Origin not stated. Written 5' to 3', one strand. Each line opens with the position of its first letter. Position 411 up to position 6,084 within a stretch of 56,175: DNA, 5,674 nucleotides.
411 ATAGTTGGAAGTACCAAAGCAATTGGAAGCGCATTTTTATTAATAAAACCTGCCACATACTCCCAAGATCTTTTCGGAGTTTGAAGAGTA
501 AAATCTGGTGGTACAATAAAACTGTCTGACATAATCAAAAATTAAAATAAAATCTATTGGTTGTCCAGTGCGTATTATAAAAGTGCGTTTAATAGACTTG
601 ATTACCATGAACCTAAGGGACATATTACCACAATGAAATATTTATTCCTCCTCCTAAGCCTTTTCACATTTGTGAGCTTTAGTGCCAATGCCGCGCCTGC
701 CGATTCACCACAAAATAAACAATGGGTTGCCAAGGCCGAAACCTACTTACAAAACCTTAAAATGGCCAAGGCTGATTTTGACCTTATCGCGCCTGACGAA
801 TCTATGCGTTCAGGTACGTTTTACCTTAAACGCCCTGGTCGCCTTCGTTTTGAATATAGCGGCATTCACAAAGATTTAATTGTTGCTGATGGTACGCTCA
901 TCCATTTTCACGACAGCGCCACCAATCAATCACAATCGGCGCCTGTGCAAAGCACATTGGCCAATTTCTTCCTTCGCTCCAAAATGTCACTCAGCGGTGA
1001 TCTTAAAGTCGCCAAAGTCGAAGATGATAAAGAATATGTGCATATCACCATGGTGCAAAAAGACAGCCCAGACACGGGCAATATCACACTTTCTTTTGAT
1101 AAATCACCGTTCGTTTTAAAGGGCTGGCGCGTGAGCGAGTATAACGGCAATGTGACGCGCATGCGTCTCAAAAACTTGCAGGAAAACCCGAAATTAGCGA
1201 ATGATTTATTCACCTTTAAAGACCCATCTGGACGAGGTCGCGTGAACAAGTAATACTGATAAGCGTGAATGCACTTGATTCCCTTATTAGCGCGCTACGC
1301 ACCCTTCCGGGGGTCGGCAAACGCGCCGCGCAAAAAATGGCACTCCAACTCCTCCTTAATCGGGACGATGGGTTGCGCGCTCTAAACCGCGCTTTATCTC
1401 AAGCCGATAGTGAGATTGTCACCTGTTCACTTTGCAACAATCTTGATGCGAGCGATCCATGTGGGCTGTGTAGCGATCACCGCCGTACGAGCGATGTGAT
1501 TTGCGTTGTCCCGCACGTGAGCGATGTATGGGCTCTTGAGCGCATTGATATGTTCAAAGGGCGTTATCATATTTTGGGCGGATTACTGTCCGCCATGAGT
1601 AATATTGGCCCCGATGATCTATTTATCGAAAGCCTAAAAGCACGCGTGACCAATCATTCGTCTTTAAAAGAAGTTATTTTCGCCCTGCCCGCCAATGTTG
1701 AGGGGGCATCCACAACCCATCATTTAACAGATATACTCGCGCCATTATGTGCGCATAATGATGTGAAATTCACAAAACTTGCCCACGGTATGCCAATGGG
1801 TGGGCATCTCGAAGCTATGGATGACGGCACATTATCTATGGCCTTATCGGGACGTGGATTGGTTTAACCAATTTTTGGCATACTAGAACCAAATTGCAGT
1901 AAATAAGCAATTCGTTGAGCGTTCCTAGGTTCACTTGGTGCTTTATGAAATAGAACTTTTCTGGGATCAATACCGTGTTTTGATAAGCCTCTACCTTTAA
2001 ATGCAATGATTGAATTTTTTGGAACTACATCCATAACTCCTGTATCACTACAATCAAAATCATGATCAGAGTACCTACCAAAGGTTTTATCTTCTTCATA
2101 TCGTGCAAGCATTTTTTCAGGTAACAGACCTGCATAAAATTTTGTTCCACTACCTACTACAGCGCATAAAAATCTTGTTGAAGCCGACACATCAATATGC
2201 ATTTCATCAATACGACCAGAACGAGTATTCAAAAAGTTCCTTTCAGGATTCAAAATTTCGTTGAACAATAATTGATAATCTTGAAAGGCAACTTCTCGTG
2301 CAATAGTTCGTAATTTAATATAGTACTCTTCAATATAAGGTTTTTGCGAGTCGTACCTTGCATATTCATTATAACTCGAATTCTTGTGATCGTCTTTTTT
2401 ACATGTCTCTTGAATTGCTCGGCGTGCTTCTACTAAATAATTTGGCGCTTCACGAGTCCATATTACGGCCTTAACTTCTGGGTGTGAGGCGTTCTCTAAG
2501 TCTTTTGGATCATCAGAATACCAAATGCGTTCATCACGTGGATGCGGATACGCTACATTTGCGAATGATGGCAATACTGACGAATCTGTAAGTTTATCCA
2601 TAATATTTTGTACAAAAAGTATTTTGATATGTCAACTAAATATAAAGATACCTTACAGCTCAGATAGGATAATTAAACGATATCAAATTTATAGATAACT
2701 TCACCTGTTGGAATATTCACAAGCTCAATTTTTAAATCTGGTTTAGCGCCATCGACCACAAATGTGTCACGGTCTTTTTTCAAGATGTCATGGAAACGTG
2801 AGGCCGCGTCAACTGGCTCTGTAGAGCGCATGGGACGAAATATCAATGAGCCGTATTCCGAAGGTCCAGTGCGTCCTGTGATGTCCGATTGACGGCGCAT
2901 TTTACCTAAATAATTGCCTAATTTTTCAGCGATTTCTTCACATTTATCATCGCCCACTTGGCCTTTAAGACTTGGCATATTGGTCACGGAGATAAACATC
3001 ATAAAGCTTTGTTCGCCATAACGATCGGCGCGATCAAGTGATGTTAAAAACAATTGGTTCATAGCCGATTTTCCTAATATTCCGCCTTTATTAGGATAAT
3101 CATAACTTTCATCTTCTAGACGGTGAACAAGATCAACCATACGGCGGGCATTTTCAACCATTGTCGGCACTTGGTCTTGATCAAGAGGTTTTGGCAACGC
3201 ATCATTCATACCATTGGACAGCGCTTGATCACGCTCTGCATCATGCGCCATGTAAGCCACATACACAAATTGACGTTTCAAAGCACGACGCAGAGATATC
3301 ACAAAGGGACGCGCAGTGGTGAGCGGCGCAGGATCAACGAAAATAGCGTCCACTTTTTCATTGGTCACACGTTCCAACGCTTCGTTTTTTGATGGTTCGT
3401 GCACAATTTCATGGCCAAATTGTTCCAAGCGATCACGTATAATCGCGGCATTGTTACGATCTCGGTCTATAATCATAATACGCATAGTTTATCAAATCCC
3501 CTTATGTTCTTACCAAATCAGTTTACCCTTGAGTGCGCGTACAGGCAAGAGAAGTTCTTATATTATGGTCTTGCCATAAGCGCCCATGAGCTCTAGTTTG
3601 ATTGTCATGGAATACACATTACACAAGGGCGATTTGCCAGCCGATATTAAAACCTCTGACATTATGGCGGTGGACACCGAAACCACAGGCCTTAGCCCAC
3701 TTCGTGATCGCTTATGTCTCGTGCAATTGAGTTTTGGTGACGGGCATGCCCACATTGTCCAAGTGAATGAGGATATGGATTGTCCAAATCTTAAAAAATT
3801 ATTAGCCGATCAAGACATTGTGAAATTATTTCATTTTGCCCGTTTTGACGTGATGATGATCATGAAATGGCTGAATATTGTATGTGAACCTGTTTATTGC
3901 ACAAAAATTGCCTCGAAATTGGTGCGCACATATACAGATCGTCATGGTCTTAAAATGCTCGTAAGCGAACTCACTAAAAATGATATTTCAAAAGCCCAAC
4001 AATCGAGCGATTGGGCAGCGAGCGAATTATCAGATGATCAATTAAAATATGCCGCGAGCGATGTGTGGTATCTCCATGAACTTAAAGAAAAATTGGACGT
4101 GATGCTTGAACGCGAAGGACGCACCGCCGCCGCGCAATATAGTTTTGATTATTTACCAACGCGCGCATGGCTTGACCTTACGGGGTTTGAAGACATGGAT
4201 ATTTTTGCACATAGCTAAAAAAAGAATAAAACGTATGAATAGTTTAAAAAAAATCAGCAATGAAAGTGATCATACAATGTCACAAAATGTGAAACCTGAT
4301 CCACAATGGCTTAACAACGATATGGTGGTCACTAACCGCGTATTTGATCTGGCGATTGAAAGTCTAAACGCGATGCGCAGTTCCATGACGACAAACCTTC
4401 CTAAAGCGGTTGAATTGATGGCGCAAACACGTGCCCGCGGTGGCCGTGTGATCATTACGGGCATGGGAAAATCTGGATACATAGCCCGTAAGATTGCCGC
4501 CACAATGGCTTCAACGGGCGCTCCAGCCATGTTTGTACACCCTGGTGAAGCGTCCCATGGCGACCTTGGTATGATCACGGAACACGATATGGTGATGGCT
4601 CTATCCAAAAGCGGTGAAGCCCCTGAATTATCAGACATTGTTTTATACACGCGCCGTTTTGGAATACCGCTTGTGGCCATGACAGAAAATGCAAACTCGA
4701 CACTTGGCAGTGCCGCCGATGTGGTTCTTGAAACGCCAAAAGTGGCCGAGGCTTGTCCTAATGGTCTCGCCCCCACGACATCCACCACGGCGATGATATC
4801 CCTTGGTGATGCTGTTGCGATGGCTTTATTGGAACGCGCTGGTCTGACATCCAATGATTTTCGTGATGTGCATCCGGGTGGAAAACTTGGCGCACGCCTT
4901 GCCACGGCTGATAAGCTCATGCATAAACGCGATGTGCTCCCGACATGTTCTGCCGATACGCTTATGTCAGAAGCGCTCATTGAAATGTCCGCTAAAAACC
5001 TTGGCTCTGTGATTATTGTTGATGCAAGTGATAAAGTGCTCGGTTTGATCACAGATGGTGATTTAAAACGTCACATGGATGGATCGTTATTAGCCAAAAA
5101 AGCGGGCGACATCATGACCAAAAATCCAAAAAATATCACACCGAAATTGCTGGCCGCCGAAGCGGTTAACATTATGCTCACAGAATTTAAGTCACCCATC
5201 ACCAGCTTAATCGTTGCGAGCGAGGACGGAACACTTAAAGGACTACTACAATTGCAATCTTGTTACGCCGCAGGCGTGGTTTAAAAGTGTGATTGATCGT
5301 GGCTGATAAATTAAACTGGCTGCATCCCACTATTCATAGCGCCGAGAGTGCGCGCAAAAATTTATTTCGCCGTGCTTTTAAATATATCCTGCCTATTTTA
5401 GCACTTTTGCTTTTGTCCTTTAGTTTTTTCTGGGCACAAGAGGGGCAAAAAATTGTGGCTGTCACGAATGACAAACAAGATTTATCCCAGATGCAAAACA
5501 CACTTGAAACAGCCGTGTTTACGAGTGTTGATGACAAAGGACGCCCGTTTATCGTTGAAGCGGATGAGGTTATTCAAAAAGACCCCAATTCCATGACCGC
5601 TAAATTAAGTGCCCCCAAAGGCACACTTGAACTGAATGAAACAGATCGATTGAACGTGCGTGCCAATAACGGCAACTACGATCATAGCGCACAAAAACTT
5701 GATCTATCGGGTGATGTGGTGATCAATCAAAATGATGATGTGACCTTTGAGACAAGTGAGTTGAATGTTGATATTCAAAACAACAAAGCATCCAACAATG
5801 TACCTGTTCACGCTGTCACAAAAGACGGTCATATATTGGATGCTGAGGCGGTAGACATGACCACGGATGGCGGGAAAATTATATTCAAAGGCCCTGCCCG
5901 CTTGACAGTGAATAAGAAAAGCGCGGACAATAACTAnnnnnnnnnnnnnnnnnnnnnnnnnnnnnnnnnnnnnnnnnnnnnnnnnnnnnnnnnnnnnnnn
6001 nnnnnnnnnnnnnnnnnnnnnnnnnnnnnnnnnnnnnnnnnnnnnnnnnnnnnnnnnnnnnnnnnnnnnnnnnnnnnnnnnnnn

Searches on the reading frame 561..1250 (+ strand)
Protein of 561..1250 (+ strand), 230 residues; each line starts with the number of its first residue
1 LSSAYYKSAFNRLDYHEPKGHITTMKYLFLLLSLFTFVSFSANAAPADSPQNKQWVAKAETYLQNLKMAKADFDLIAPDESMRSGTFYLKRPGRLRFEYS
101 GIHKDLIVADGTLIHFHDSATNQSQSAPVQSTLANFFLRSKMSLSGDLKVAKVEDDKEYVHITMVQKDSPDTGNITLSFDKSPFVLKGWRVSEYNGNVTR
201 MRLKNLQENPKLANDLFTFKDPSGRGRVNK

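Call 69: search_protein_families(library=pfam, proteins=[window:561-1250:+], max_evalue=0.01)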
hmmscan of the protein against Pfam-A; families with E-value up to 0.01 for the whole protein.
window:561-1250:+ (230 aa): 1 family
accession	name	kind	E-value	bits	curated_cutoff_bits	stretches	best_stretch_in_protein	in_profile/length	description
PF03548.22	LolA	-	4.2e-25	88.8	23.6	1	65-220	2-165/165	Outer membrane lipoprotein carrier protein LolA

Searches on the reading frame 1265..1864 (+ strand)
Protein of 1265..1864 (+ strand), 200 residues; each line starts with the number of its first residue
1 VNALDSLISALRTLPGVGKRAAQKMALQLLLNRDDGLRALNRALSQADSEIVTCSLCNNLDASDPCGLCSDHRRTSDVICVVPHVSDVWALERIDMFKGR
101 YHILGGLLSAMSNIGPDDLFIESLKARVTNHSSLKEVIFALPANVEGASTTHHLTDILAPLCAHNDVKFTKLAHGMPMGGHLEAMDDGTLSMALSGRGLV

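Call 69: search_protein_families(library=pfam, proteins=[window:1265-1864:+], max_evalue=0.01)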
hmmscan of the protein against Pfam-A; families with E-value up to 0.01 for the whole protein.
window:1265-1864:+ (200 aa): 5 families
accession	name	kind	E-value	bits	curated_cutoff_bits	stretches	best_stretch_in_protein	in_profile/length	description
PF13662.12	Toprim_4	-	1.1e-17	64.5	25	1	78-168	2-80/85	Toprim domain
PF21176.3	RecR_HhH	-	6.8e-13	48.6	27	1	5-47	2-44/45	RecR, helix-hairpin-helix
PF21175.2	RecR_C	-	3.8e-08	33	22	1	175-197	1-23/24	RecR, C-terminal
PF01751.28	Toprim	-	2.2e-05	25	23.1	1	79-171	2-95/96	Toprim domain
PF02132.21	RecR_ZnF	-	3e-05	24.1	22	1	51-71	1-21/21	RecR, Cys4-zinc finger domain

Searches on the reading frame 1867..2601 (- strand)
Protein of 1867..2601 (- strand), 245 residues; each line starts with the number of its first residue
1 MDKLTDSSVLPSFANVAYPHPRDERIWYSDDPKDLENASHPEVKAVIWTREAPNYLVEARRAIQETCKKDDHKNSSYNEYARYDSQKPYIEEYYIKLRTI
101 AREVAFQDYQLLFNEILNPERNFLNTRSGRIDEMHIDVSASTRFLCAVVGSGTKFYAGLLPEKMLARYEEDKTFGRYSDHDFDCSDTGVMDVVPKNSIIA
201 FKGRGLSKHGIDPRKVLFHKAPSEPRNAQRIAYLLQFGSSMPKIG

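Call 69: search_protein_families(library=pfam, proteins=[window:1867-2601:-], max_evalue=0.01)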
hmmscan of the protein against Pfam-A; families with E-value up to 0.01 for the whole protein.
window:1867-2601:- (245 aa): 1 family
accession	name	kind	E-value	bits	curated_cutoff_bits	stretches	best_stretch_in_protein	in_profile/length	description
PF08856.16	DUF1826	-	0.0023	18.3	22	0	29-66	1-38/202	Protein of unknown function (DUF1826)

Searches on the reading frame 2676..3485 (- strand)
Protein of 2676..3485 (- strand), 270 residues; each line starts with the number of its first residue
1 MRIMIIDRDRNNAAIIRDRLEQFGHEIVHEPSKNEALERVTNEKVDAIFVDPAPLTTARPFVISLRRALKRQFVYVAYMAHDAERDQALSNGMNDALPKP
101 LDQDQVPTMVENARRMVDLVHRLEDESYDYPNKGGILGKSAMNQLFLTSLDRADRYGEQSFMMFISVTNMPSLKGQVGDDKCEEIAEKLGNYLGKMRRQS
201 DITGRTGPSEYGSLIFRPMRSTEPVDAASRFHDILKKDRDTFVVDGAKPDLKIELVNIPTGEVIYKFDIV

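Call 69: search_protein_families(library=pfam, proteins=[window:2676-3485:-], max_evalue=0.01)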
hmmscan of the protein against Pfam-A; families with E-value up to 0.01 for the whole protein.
window:2676-3485:- (270 aa): 2 families
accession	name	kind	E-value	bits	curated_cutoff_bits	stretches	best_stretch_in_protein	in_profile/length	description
PF00072.30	Response_reg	-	3.8e-07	30.7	30.2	1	3-110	1-110/111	Response regulator receiver domain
PF00990.26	GGDEF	-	9.2e-05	22.7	23.8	1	136-253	9-125/161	Diguanylate cyclase, GGDEF domain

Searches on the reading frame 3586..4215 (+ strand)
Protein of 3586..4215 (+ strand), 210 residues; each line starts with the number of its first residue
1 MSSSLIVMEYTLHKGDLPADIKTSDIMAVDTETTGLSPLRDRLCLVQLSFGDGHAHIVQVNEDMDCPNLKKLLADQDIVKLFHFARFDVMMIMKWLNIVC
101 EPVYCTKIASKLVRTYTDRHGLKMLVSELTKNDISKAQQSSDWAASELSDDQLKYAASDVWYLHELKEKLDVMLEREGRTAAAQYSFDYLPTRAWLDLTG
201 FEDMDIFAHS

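Call 69: search_protein_families(library=pfam, proteins=[window:3586-4215:+], max_evalue=0.01)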
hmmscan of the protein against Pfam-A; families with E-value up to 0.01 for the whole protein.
window:3586-4215:+ (210 aa): 2 families
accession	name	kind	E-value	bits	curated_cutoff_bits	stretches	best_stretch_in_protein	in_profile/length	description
PF01612.26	DNA_pol_A_exo1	-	3.3e-36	125.1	23.6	1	21-175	17-173/173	3'-5' exonuclease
PF13482.12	RNase_H_2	-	4.9e-05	23.8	22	1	29-110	3-94/165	RNase_H superfamily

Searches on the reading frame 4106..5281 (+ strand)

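Call 8: search_protein_families(library=pfam, proteins=[window:4106-5281:+], max_evalue=0.01)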
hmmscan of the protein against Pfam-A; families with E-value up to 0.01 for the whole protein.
window:4106-5281:+ (392 aa): 3 families
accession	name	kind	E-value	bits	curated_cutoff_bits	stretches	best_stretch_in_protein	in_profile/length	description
PF01380.27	SIS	-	1.6e-24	86.6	25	1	113-239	6-130/131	SIS domain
PF00571.33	CBS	-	6.9e-16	58.8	24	2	278-324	9-55/57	CBS domain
PF13580.11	SIS_2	-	2.4e-08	34.5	27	1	84-138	7-61/138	SIS domain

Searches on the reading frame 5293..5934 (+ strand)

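Call 8: search_protein_families(library=pfam, proteins=[window:5293-5934:+], max_evalue=0.01)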
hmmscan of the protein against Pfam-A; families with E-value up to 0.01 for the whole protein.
window:5293-5934:+ (214 aa): 3 families
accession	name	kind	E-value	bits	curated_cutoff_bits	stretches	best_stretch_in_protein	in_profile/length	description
PF06835.18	LptC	-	1.6e-13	51.1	21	1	36-174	4-143/175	Lipopolysaccharide-assembly, LptC-related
PF03968.19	LptD_N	-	0.0028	18.3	20.4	0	116-164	65-112/113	LptA/(LptD N-terminal domain) LPS transport protein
PF13100.11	OstA_2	-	0.0049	16.9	21.2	1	110-176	56-121/158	OstA-like protein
